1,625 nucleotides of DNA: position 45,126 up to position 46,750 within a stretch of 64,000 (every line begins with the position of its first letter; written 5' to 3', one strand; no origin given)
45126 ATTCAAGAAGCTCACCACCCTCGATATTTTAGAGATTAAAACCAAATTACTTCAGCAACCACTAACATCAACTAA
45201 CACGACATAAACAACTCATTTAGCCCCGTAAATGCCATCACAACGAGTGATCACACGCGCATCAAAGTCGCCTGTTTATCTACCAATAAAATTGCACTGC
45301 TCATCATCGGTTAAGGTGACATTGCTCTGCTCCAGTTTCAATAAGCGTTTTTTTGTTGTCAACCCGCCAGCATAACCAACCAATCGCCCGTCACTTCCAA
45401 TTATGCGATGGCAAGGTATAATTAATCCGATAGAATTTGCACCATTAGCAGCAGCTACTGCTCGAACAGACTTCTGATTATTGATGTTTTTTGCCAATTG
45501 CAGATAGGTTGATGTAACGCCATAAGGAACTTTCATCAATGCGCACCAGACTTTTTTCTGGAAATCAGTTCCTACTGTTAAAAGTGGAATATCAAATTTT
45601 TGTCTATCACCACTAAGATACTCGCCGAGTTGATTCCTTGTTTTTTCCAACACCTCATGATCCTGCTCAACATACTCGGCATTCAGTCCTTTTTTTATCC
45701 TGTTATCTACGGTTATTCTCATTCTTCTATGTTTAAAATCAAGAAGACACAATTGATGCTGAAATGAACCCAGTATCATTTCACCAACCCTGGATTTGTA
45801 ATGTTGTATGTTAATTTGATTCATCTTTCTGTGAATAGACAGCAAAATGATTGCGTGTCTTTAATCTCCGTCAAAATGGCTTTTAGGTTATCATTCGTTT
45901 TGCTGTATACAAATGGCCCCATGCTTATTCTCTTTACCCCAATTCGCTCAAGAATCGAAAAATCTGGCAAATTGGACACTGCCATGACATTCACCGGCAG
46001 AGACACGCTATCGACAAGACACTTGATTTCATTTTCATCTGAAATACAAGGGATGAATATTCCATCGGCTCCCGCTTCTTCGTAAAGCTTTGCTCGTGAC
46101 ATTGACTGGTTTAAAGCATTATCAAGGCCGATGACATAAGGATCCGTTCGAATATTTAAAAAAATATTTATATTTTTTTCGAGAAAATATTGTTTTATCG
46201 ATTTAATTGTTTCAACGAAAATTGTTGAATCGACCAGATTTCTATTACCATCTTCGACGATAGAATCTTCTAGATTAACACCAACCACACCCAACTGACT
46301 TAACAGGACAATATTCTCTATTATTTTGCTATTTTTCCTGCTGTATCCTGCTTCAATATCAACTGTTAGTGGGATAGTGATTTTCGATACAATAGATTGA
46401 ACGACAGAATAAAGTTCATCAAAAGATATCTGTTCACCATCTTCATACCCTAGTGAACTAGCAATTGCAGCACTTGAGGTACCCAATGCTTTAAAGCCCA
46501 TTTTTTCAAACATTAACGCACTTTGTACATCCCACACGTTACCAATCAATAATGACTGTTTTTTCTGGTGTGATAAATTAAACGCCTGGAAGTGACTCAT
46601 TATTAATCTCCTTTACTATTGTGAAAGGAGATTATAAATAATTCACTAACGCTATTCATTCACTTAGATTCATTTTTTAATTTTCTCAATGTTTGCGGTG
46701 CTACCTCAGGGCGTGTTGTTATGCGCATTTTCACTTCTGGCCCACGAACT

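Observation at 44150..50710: Strongly AT-rich ~6.5-kb accessory island between the Fe-ADH gene and the cytochrome b561 gene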

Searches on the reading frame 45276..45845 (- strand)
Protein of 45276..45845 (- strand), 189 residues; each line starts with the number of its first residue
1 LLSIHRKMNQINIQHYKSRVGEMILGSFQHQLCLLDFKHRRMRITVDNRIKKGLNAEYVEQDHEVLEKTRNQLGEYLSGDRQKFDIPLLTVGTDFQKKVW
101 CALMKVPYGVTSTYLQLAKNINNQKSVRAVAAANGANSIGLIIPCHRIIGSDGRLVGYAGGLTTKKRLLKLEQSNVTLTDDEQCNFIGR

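Call 4: search_protein_families(library=pfam, proteins=[window:45276-45845:-], max_evalue=0.01)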
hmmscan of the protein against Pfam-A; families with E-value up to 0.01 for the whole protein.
window:45276-45845:- (189 aa): 2 families
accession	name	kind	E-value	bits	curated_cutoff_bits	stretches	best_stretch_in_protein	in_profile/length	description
PF01035.26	DNA_binding_1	-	1.3e-30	105.5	27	1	94-173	1-80/81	6-O-methylguanine DNA methyltransferase, DNA binding domain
PF02870.21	Methyltransf_1N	-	0.00095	20.1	21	1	16-88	6-69/71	6-O-methylguanine DNA methyltransferase, ribonuclease-like domain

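Call 21: search_protein_families(library=ncbifam, proteins=[window:45276-45845:-], max_evalue=0.01)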
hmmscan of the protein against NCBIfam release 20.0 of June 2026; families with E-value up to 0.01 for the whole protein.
window:45276-45845:- (189 aa): 5 families
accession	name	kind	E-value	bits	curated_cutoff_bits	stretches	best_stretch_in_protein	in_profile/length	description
TIGR00589.1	ogt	superfamily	2.3e-31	107.6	46.4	1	93-172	1-80/80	methylated-DNA--[protein]-cysteine S-methyltransferase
NF011964.0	PRK15435.1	equivalog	2.4e-27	95.9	345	1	57-175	234-351/354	bifunctional DNA-binding transcriptional regulator/O6-methylguanine-DNA methyltransferase Ada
NF007626.0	PRK10286.1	equivalog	1.8e-25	90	192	1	48-172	36-166/171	methylated-DNA--[protein]-cysteine S-methyltransferase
NF003022.0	PRK03887.1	equivalog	3.9e-12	46.3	164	1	40-173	39-169/175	methylated-DNA--protein-cysteine methyltransferase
NF041132.1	DNA_protcyst_Mta_Thcoc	equivalog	1.9e-11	44.1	250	1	50-172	49-168/169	methylated-DNA--protein-cysteine methyltransferase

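Call 22: search_protein_families(library=phrogs, proteins=[window:45276-45845:-], max_evalue=0.01)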
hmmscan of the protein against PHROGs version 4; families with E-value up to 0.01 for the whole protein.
window:45276-45845:- (189 aa): 1 family
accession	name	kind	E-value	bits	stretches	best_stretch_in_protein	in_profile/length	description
phrog_34906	-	other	4.9e-33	115.4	1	48-181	32-172/179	DNA methyltransferase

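Call 23: search_protein_families(library=padloc, proteins=[window:45276-45845:-], max_evalue=0.01)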
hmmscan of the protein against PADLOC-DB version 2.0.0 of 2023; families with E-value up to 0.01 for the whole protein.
window:45276-45845:- (189 aa): 0 families

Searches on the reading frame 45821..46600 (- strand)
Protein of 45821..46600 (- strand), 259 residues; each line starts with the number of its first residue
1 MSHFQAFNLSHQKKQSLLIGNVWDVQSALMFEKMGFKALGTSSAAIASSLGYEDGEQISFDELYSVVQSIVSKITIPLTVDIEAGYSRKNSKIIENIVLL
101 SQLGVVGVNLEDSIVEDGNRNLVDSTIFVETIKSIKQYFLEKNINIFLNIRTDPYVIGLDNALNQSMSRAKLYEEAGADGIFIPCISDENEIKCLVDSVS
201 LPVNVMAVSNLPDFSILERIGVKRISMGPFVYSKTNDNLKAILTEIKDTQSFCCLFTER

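Call 4: search_protein_families(library=pfam, proteins=[window:45821-46600:-], max_evalue=0.01)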
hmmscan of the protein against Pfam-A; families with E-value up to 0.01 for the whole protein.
window:45821-46600:- (259 aa): 1 family
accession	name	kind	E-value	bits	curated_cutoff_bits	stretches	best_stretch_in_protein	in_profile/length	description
PF13714.12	PEP_mutase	-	9.6e-67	225.5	31.5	1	11-246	5-239/240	Phosphoenolpyruvate phosphomutase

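Call 21: search_protein_families(library=ncbifam, proteins=[window:45821-46600:-], max_evalue=0.01)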
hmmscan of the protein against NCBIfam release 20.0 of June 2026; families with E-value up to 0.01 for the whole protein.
window:45821-46600:- (259 aa): 5 families
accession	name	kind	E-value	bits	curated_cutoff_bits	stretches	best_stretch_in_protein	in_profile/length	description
TIGR02317.1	prpB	equivalog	2.5e-22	79.4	354.4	1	12-207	10-202/285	methylisocitrate lyase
NF008455.0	PRK11320.1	equivalog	2.7e-20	72.8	353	1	5-204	9-208/295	methylisocitrate lyase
TIGR02320.1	PEP_mutase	equivalog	8.1e-16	57.9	319.55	1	27-185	21-189/284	phosphoenolpyruvate mutase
TIGR02319.1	CPEP_Pphonmut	equivalog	6.6e-12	45.3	420.05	1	16-205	17-206/294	carboxyvinyl-carboxyphosphonate phosphorylmutase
TIGR02321.1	Pphn_pyruv_hyd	equivalog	5.3e-06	25.7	374.4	1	28-198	28-201/290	phosphonopyruvate hydrolase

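Call 22: search_protein_families(library=phrogs, proteins=[window:45821-46600:-], max_evalue=0.01)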
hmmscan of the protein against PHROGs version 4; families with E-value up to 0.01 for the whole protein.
window:45821-46600:- (259 aa): 0 families

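Call 23: search_protein_families(library=padloc, proteins=[window:45821-46600:-], max_evalue=0.01)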
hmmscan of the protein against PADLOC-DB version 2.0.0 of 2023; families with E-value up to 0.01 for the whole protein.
window:45821-46600:- (259 aa): 0 families

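Call 28: find_homologous_proteins(query=window:45821-46600:-, max_evalue=1e-20)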
Query window:45821-46600:- (259 aa): 4585 proteins with E <= 1e-20 among 5648 candidates; the best 120 are listed.
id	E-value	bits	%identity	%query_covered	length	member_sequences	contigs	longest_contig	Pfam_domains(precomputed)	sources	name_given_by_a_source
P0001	5.5e-162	555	100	100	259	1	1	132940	PF13714.13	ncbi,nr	ncbi:MAG: isocitrate lyase/phosphoenolpyruvate mutase family protein [Gammaproteobacteria bacterium]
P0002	6.6e-131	453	82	100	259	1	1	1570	PF13714.13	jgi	-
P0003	1.1e-129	449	80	100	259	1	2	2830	PF13714.13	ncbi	-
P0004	2.4e-128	445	81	100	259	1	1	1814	PF13714.13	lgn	-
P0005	5.3e-126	437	78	100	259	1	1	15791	PF13714.13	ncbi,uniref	ncbi:Probable carboxyvinyl-carboxyphosphonate phosphorylmutase [hydrothermal vent metagenome]|uniref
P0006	3.2e-123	428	77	100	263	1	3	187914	PF13714.13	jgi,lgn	jgi:2-methylisocitrate lyase-like PEP mutase family enzyme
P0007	3.1e-120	418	75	100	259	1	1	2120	PF13714.13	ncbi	-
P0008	1.0e-117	410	75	97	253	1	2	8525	PF13714.13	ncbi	-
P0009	4.7e-115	401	74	100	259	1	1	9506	PF13714.13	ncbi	-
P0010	1.6e-113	396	71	100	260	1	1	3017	PF13714.13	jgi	-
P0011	2.6e-112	392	69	100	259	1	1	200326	PF13714.13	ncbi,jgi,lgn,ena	-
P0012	4.6e-108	379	67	100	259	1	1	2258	PF13714.13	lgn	-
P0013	5.1e-108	378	68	100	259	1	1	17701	PF13714.13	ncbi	-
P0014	5.6e-96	339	59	99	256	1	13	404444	PF13714.13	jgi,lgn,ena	jgi:2-methylisocitrate lyase-like PEP mutase family enzyme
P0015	2.4e-93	330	58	100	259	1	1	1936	PF13714.13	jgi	-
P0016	6.2e-93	329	58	100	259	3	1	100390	PF13714.13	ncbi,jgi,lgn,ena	-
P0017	3.1e-92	327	57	99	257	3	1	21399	PF13714.13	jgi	-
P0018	2.2e-91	324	59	99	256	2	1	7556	PF13714.13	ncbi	-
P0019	4.6e-91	323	58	100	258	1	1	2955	PF13714.13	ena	-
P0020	9.9e-91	322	55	100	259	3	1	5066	PF13714.13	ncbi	-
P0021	1.3e-90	321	56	100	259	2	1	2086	PF13714.13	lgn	-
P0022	1.6e-90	321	57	99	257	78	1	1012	PF13714.13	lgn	-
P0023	2.7e-90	320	56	100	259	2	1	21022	PF13714.13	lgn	-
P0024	3.9e-90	320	60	99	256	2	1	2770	PF13714.13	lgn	-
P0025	4.2e-90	320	58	99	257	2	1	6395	PF13714.13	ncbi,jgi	-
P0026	4.9e-90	320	56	99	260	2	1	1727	PF13714.13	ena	-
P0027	5.4e-90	319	56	99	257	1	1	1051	PF13714.13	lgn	-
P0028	1.5e-89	318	60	97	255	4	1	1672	PF13714.13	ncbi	-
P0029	3.1e-89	317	57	100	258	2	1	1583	PF13714.13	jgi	-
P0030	3.3e-89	317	56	99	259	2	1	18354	PF13714.13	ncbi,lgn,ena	-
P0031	6.3e-89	316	58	99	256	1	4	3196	PF13714.13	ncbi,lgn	-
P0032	7.7e-89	316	56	99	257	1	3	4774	PF13714.13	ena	-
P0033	1.1e-88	315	56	100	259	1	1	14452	PF13714.13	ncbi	-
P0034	1.4e-88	315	57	100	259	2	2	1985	PF13714.13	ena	-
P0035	1.6e-88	315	57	100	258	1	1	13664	PF13714.13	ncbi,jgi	-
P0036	1.9e-88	314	57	99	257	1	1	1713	PF13714.13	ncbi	-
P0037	2.1e-88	314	58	99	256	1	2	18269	PF13714.13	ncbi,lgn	-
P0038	2.3e-88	314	59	99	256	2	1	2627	PF13714.13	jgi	-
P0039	2.4e-88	314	58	100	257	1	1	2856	PF13714.13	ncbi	-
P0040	2.4e-88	314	57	99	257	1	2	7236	PF13714.13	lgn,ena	-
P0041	6.0e-88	313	55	99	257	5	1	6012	PF13714.13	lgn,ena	-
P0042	7.7e-88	312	58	99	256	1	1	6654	PF13714.13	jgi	-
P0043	1.5e-87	311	57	100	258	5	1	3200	PF13714.13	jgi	jgi:2-methylisocitrate lyase-like PEP mutase family enzyme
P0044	1.7e-87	311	57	99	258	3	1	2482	PF13714.13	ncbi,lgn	-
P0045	1.8e-87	311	56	100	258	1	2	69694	PF13714.13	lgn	-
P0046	2.8e-87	311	54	99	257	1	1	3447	PF13714.13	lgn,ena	-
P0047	3.6e-87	310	54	99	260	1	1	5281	PF13714.13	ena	-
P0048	3.9e-87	310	56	99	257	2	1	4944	PF13714.13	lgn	-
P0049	4.4e-87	310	54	99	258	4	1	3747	PF13714.13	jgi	-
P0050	4.8e-87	310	57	99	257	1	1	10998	PF13714.13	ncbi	-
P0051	6.8e-87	309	57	99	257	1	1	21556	PF13714.13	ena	-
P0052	7.7e-87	309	58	99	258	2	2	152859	PF13714.13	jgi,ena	jgi:2-methylisocitrate lyase-like PEP mutase family enzyme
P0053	1.0e-86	309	58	99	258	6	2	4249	PF13714.13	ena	-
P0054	1.8e-86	308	57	99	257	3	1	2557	PF13714.13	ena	-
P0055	1.9e-86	308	55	99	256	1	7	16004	PF13714.13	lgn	-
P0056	1.9e-86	308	54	99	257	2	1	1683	PF13714.13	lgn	-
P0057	2.4e-86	308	57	99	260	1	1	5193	PF13714.13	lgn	-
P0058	2.5e-86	307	56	99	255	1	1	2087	PF13714.13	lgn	-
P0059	6.7e-86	306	54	99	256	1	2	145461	PF13714.13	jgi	-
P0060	7.4e-86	306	57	99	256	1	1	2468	PF13714.13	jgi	-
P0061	7.9e-86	306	57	99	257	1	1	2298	PF13714.13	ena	-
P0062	8.4e-86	306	53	100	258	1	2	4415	PF13714.13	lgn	-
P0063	9.3e-86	306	56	99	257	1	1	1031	PF13714.13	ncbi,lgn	-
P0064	9.6e-86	306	57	99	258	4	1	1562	PF13714.13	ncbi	-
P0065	1.2e-85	305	57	99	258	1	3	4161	PF13714.13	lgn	-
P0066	1.2e-85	305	56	99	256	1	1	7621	PF13714.13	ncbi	-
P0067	1.2e-85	305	56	99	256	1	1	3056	PF13714.13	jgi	-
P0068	1.4e-85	305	56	99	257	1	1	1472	PF13714.13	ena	-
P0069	1.4e-85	305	54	99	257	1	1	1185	PF13714.13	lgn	-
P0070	1.5e-85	305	56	99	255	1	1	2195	PF13714.13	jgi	jgi:2-methylisocitrate lyase-like PEP mutase family enzyme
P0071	4.7e-85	303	56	99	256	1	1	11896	PF13714.13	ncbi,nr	ncbi:MAG: isocitrate lyase/phosphoenolpyruvate mutase family protein [Proteobacteria bacterium]|nr:i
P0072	6.8e-85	303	54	99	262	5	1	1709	PF13714.13,PF02548.22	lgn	-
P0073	7.4e-85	303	55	99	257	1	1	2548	PF13714.13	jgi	-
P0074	7.6e-85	303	55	99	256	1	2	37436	PF13714.13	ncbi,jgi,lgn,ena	-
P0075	7.9e-85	303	56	99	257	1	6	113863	PF13714.13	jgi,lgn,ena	-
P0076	8.6e-85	302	55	99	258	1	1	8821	PF13714.13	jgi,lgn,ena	-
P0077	8.7e-85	302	54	99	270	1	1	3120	PF13714.13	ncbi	-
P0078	1.0e-84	302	55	99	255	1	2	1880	PF13714.13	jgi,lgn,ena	-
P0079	1.2e-84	302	56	99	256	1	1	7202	PF13714.13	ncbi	-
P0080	1.2e-84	302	54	99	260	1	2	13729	PF13714.13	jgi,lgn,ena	-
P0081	1.3e-84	302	56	99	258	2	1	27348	PF13714.13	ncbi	ncbi:MAG: isocitrate lyase/PEP mutase family protein [Cellvibrionaceae bacterium]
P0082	1.4e-84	302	55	97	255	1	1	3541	PF13714.13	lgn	-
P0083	1.7e-84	301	54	99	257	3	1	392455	PF13714.13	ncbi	-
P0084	1.8e-84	301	53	99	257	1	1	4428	PF13714.13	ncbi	-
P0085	2.2e-84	301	55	99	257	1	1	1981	PF13714.13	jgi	-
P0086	2.3e-84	301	55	99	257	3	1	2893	PF13714.13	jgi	-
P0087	3.1e-84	301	54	99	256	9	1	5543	PF13714.13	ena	-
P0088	3.4e-84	300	54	99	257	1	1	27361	PF13714.13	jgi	-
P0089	3.4e-84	300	57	99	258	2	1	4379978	PF13714.13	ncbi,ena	-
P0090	3.8e-84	300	55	99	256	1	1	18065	PF13714.13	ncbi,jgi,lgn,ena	-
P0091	4.0e-84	300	54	99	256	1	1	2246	PF13714.13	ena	-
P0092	4.6e-84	300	56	100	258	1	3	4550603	PF13714.13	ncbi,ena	ncbi:MAG: isocitrate lyase/phosphoenolpyruvate mutase family protein [Melioribacteraceae bacterium]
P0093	5.8e-84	300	56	99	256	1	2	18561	PF13714.13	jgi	-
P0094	7.4e-84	299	53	99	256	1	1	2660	PF13714.13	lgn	-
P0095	1.0e-83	299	55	99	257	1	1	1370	PF13714.13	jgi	-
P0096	1.1e-83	299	56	99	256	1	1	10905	PF13714.13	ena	-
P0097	1.1e-83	299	55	99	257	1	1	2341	PF13714.13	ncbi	-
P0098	1.4e-83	298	57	95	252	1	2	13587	PF13714.13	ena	-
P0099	1.5e-83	298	55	99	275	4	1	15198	PF13714.13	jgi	-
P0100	1.6e-83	298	55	100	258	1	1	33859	PF13714.13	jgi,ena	-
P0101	1.9e-83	298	53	99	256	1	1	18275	PF13714.13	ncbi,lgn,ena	-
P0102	1.9e-83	298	53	99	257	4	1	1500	PF13714.13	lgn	-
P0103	2.2e-83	298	55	99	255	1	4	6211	PF13714.13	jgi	-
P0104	2.5e-83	298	55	99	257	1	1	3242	PF13714.13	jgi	-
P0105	3.0e-83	297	53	99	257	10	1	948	PF13714.13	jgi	jgi:2-methylisocitrate lyase-like PEP mutase family enzyme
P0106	3.9e-83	297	54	99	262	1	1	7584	PF13714.13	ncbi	-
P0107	4.1e-83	297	56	99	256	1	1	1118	PF13714.13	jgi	-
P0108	4.2e-83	297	60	89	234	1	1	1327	PF13714.13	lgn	-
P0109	5.1e-83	297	55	99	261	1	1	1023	PF13714.13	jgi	-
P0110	5.1e-83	297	53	99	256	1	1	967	PF13714.13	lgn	-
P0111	6.1e-83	296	52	99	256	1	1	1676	PF13714.13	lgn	-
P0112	6.4e-83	296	54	99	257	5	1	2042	PF13714.13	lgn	-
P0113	7.1e-83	296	55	99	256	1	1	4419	PF13714.13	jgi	-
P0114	7.4e-83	296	54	99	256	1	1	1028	PF13714.13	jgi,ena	-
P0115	8.4e-83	296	53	99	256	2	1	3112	PF13714.13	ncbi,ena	-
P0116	8.4e-83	296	54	99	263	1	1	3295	PF13714.13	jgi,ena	-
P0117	1.1e-82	296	56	97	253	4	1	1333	PF13714.13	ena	-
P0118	1.2e-82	295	53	99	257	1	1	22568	PF13714.13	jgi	jgi:2-methylisocitrate lyase-like PEP mutase family enzyme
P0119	1.4e-82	295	55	99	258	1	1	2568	PF13714.13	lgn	-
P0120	1.4e-82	295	55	97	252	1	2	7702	PF13714.13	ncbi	-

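Call 29: find_encoding_contigs(protein=P0006, flank=10000, max_places=4)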
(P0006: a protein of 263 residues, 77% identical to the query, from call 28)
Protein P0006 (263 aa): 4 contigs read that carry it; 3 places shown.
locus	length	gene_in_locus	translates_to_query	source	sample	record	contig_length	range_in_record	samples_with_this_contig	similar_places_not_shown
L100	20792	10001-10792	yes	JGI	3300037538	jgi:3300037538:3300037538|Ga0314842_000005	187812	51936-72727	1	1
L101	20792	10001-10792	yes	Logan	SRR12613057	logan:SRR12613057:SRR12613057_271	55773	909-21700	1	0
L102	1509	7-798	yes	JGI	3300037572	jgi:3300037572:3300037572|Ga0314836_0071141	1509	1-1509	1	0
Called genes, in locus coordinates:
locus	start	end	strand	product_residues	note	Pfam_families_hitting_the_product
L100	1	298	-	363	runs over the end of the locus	PF01926:MMR_HSR1, PF02421:FeoB_N, PF06071:YchF-GTPase_C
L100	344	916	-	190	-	PF01195:Pept_tRNA_hydro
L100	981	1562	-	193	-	PF01386:Ribosomal_L25p, PF14693:Ribosomal_TL5_C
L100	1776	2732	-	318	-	PF13793:Pribosyltran_N, PF00156:Pribosyltran, PF14572:Pribosyl_synth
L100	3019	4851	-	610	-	PF23914:TPR_CcmH_CycH (faint), PF07719:TPR_2 (faint), PF13424:TPR_12 (faint), PF24575:TPR_Slam (faint), PF13371:TPR_9 (faint), PF00515:TPR_1 (faint), PF13174:TPR_6 (faint), PF13414:TPR_11 (weak), +6 more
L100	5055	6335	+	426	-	PF05201:GlutR_N, PF01488:Shikimate_DH, PF00745:GlutR_dimer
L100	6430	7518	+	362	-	PF03462:PCRF, PF00472:RF-1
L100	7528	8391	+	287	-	PF17827:PrmC_N, PF03602:Cons_hypoth95 (weak), PF05175:MTS, PF06325:PrmA, PF13489:Methyltransf_23, PF13847:Methyltransf_31, PF08241:Methyltransf_11, PF13649:Methyltransf_25, +4 more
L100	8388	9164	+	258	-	PF00899:ThiF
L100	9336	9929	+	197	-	-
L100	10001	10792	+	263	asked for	PF13714:PEP_mutase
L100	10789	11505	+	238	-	PF02870:Methyltransf_1N, PF01035:DNA_binding_1, PF02805:Ada_Zn_binding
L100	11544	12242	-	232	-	PF13677:MotB_plug, PF00691:OmpA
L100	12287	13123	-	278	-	PF20560:MotA_N, PF01618:MotA_ExbB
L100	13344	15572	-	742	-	PF00521:DNA_topoisoIV, PF03989:DNA_gyraseA_C (faint)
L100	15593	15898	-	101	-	PF00403:HMA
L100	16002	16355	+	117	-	PF07238:PilZ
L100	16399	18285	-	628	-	PF02518:HATPase_c, PF00204:DNA_gyraseB, PF01751:Toprim, PF00986:DNA_gyraseB_C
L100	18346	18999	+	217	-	PF12766:Pyridox_oxase_2, PF01243:PNPOx_N, PF10590:PNP_phzG_C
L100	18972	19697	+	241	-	PF03167:UDG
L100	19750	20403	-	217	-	PF13590:DUF4136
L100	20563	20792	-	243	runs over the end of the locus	PF01553:Acyltransferase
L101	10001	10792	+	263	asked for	PF13714:PEP_mutase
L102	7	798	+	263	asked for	PF13714:PEP_mutase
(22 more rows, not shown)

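Call 30: find_encoding_contigs(protein=P0005, flank=10000, max_places=3)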
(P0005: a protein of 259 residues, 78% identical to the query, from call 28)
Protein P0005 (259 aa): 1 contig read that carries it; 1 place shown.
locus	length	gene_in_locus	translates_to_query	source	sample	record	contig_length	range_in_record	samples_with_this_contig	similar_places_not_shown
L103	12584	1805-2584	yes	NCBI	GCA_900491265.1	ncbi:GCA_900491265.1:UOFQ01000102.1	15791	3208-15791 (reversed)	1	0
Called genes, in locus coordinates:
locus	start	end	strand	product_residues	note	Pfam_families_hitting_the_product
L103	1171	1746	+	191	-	PF00027:cNMP_binding (weak)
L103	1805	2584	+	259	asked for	PF13714:PEP_mutase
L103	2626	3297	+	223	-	PF01035:DNA_binding_1, PF02805:Ada_Zn_binding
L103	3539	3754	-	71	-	PF07862:Nif11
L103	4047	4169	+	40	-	-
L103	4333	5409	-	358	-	PF00535:Glycos_transf_2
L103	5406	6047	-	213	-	PF09837:DUF2064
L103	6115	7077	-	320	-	PF04055:Radical_SAM, PF12345:DUF3641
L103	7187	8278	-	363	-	PF11376:DUF3179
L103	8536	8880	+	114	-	PF01627:Hpt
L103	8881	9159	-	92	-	PF13490:zf-HC2 (weak)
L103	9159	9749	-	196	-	PF04542:Sigma70_r2, PF08281:Sigma70_r4_2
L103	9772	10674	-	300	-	PF00970:FAD_binding_6 (weak), PF10418:DHODB_Fe-S_bind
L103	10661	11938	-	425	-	PF01979:Amidohydro_1, PF12890:DHOase, PF07969:Amidohydro_3 (weak)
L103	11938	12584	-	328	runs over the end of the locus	PF02729:OTCace_N, PF00185:OTCace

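Call 31: find_encoding_contigs(protein=P0011, flank=10000, max_places=3)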
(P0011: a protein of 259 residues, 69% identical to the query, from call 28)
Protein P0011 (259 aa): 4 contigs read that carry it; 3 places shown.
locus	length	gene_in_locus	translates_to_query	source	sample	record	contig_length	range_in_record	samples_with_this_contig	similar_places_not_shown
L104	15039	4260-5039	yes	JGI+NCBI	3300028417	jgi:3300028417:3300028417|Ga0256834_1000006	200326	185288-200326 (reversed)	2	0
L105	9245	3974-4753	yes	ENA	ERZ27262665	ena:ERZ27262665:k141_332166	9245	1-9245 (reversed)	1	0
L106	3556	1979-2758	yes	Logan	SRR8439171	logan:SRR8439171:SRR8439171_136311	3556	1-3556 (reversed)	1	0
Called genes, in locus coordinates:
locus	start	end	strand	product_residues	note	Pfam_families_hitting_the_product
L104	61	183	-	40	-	-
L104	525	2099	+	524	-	-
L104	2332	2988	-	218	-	PF01066:CDP-OH_P_transf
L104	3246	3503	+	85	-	-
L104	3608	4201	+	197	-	PF00027:cNMP_binding (weak)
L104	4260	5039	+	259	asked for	PF13714:PEP_mutase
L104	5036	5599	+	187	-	PF02870:Methyltransf_1N (weak), PF01035:DNA_binding_1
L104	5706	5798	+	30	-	-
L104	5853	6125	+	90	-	PF02604:PhdYeFM_antitox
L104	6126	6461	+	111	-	PF05016:ParE_toxin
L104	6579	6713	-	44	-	-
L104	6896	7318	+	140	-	-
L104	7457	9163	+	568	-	PF00884:Sulfatase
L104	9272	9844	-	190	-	PF02245:Pur_DNA_glyco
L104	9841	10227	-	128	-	PF00355:Rieske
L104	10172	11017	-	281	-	PF00294:PfkB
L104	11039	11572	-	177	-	-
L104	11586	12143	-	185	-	PF16036:Chalcone_3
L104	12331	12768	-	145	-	PF02580:Tyr_Deacylase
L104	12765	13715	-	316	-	PF00561:Abhydrolase_1, PF12146:Hydrolase_4, PF12697:Abhydrolase_6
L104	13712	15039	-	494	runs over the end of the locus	PF01935:DUF87, PF05872:HerA_C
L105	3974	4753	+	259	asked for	PF13714:PEP_mutase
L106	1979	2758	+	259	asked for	PF13714:PEP_mutase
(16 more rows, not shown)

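Call 34: find_encoding_contigs(protein=P0001, flank=1000, max_places=3)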
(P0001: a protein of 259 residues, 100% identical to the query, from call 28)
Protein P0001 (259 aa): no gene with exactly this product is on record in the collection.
